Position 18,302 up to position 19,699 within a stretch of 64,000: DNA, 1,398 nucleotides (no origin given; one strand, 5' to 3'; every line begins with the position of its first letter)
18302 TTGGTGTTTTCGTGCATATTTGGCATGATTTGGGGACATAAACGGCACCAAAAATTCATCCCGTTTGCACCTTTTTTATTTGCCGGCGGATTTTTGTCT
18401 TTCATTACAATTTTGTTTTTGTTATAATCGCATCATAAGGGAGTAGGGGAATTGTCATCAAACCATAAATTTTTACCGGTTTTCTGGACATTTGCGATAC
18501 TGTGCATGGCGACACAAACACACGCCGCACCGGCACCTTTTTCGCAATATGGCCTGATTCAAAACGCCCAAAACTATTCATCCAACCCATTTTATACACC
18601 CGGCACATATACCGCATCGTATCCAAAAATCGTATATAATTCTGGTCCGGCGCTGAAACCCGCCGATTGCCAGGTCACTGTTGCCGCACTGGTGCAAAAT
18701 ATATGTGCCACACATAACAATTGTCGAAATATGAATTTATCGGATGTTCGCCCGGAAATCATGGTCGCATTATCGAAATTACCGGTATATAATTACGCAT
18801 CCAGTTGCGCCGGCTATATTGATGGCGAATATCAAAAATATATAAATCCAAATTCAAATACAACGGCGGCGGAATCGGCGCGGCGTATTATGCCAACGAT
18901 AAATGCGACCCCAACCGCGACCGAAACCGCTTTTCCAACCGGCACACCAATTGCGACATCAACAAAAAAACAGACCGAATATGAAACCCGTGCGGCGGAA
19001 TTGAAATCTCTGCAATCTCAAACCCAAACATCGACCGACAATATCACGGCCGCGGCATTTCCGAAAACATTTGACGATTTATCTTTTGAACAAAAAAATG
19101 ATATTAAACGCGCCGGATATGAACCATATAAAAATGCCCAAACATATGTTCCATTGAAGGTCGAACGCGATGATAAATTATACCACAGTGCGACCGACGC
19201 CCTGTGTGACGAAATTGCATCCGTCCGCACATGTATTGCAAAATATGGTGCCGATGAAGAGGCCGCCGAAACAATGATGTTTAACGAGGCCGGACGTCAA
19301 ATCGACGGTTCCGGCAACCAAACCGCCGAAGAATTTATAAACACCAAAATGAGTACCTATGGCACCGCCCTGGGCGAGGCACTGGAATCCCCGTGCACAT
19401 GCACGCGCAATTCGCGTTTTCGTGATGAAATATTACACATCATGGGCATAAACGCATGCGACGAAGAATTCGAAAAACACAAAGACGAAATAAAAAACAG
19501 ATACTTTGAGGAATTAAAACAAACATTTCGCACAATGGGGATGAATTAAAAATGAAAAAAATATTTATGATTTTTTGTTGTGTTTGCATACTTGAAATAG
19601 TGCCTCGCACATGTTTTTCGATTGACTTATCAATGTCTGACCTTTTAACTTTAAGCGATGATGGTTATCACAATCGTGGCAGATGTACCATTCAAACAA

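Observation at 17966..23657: Co-directional cluster: A24 prepilin-type peptidase plus four uncharacterised secreted proteins, one ending in a GH108-like muramidase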

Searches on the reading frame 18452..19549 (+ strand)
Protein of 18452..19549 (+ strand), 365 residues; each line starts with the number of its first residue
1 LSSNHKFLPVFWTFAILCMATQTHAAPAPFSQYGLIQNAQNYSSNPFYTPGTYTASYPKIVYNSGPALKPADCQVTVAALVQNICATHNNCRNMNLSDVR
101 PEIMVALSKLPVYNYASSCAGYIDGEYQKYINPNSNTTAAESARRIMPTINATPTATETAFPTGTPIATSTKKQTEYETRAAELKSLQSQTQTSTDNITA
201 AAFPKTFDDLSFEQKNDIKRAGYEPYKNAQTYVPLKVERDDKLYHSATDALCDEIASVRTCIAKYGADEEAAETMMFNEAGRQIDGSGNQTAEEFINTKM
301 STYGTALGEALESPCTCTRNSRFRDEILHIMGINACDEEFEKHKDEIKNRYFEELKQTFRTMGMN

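Call 5: search_protein_families(library=pfam, proteins=[window:18452-19549:+], max_evalue=0.1)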
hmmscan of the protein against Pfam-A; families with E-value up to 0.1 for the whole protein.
window:18452-19549:+ (365 aa): 1 family
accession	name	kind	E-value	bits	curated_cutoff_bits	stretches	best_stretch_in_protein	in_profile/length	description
PF05051.18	COX17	-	0.085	13.6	24.9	0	315-348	7-41/47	Cytochrome C oxidase copper chaperone (COX17)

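Call 6: search_protein_families(library=ncbifam, proteins=[window:18452-19549:+], max_evalue=0.1)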
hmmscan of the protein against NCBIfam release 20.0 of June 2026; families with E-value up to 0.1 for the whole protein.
window:18452-19549:+ (365 aa): 1 family
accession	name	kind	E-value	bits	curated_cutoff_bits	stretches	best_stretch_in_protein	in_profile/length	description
NF010405.0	PRK13831.1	subfamily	0.0018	17.3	386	1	108-304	36-230/433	IncP-type conjugal transfer protein TrbI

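Call 17: search_protein_families(library=phrogs, proteins=[window:18452-19549:+], max_evalue=0.01)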
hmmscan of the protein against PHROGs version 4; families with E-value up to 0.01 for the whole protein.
window:18452-19549:+ (365 aa): 0 families

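Call 23: find_homologous_proteins(query=window:18452-19549:+)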
Query window:18452-19549:+ (365 aa): 85 proteins with E <= 0.001 among 2313 candidates.
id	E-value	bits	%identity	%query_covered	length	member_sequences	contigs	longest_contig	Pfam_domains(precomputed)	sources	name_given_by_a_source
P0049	1.7e-209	713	91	95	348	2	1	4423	-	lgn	-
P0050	1.8e-209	713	87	98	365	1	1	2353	-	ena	-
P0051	6.9e-207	704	88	96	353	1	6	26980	-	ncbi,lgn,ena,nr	ncbi:MAG: hypothetical protein J6W41_00595 [Alphaproteobacteria bacterium]|nr:hypothetical protein [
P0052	1.3e-206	704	88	96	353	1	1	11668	-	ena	-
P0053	2.5e-195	666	82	100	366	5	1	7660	-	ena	-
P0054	4.4e-190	649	80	96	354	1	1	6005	-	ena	-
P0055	1.2e-189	648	80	96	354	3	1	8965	-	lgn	-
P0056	5.8e-168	577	73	98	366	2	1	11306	-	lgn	-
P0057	2.6e-106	374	57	90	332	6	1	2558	-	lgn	-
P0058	7.1e-103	363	55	90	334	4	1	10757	-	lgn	-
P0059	1.2e-100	355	54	91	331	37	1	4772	-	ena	-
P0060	1.7e-89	319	46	96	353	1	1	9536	-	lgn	-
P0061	2.6e-72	262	42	100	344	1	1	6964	-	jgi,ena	-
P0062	9.6e-72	260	43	93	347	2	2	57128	-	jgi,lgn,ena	-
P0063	4.1e-70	255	40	97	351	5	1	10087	-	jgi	jgi:hypothetical protein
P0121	1.1e-41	161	40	65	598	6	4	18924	PF21671.3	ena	-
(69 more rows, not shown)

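Call 50: predict_structure(alignment_id=A3)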
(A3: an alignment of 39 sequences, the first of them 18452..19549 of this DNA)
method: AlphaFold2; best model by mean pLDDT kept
length: 365 residues; sequences in the alignment: 39
mean_pLDDT: 70.4   pTM: 0.38
mean pLDDT of the five models: 70.4, 70.0, 65.6, 64.3, 60.4
residues with pLDDT >= 90: 113; 70-90: 99; 50-70: 46; < 50: 107
segments of 3 or more residues with pLDDT < 50: 1-5, 22-45, 47-66, 135-173, 192-202, 232-238
pLDDT, mean of each block of 10 residues (from residue 1): 50 67 42 36 41 40 50 89 93 92 91 81 91 54 42 36 37 59 70 45 60 77 67 46 66 92 96 93 84 84 95 95 92 88 92 92 86
secondary structure, 60 per line:
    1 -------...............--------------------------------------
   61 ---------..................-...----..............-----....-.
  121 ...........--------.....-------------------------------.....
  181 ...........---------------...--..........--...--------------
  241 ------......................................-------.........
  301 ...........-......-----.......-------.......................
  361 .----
elements in order: H8-22 H70-87 H96-109 H115-118 H120-131 H140-144 H176-191 H212-221 H247-284 H292-311 H313-318 H324-330 H338-361

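Call 58: fold_search(model_id=the predicted structure, library=pdb)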
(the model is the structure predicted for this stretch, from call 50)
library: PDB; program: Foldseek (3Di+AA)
matches with E <= 10: 125; with E <= 0.001: 0
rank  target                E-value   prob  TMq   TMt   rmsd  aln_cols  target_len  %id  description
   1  7qen_C                4.5e-01  0.06  0.08  0.10  38.4       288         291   12  S.c. Condensin core in DNA- and ATP-bound state (released 2022-06-15)
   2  3qe6_B                9.7e-01  0.12  0.15  0.18  31.2       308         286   10  Mouse PACSIN 3 F-BAR domain structure (released 2012-01-25)
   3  5z7b_A                1.0e+00  0.28  0.15  0.24  15.6       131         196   17  Crystal structure of the VanR transcription factor in complex with vanillate (released 2018-08-29)
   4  5z7b_B                1.2e+00  0.28  0.16  0.25  15.9       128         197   17  Crystal structure of the VanR transcription factor in complex with vanillate (released 2018-08-29)
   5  6lg2_B                1.2e+00  0.51  0.17  0.30  16.6       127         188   20  VanR bound to Vanillate (released 2020-02-12)
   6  6lg2_A                2.3e+00  0.16  0.15  0.26  16.2       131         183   18  VanR bound to Vanillate (released 2020-02-12)
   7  9tg4_E                2.6e+00  0.72  0.17  0.18   3.8        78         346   12  Structure of the YbjP lipoprotein bound to the AcrABZ-TolC efflux pump (released 2026-04-08)
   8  9j3d_D                2.6e+00  0.66  0.16  0.18   4.2        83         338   14  Cryo-EM structure of TMexCD1-TOprJ1 (released 2025-08-13)
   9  9tg4_D                2.8e+00  0.69  0.17  0.18   3.8        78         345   12  Structure of the YbjP lipoprotein bound to the AcrABZ-TolC efflux pump (released 2026-04-08)
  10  9tg4_F                3.0e+00  0.69  0.17  0.18   3.8        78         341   12  Structure of the YbjP lipoprotein bound to the AcrABZ-TolC efflux pump (released 2026-04-08)
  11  9tg4_G                3.0e+00  0.69  0.17  0.18   3.8        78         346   12  Structure of the YbjP lipoprotein bound to the AcrABZ-TolC efflux pump (released 2026-04-08)
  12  9qgy_G                3.0e+00  0.21  0.16  0.17   6.0        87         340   13  Structure of the YbjP lipoprotein bound to the MacAB-TolC tripartite efflux pump (released 2026-03-25)
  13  5aqt_B                3.0e+00  0.14  0.13  0.36  13.8       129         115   11  Fragment-based screening of HSP70 sheds light on the functional role of ATP-binding site residues (released 2016-10-05)
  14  2f1m_D                3.1e+00  0.57  0.17  0.26   4.0        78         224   10  Conformational flexibility in the multidrug efflux system protein AcrA (released 2006-03-21)
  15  8e0m_B                3.1e+00  0.05  0.10  0.18  22.0       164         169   14  Homotrimeric variant of tcTRP9, BGL15 (released 2023-04-12)
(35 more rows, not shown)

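Call 67: search_protein_families(library=padloc, proteins=[window:18452-19549:+], max_evalue=0.01)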
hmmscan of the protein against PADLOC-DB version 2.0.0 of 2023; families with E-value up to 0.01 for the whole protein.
window:18452-19549:+ (365 aa): 0 families

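Call 69: search_protein_families(library=pfam, proteins=[P0121], max_evalue=0.05)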
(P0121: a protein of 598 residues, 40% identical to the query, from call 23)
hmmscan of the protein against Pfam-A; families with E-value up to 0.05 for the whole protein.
P0121 (598 aa): 1 family
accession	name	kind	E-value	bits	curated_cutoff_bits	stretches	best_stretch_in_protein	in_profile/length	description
PF21671.2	CPL1-like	-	5.2e-09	36.5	27.4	1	433-475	19-59/60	Protein CPL1-like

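Call 80: search_solved_structures(query=A3, max_evalue=1)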
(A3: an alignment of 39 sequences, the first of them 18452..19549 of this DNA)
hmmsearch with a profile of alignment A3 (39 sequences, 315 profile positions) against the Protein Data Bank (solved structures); distinct sequences matched with E-value up to 1: 1.
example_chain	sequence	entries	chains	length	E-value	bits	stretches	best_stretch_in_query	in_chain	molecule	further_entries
9gyt_1Z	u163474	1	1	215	0.22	14.1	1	158-221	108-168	bL28m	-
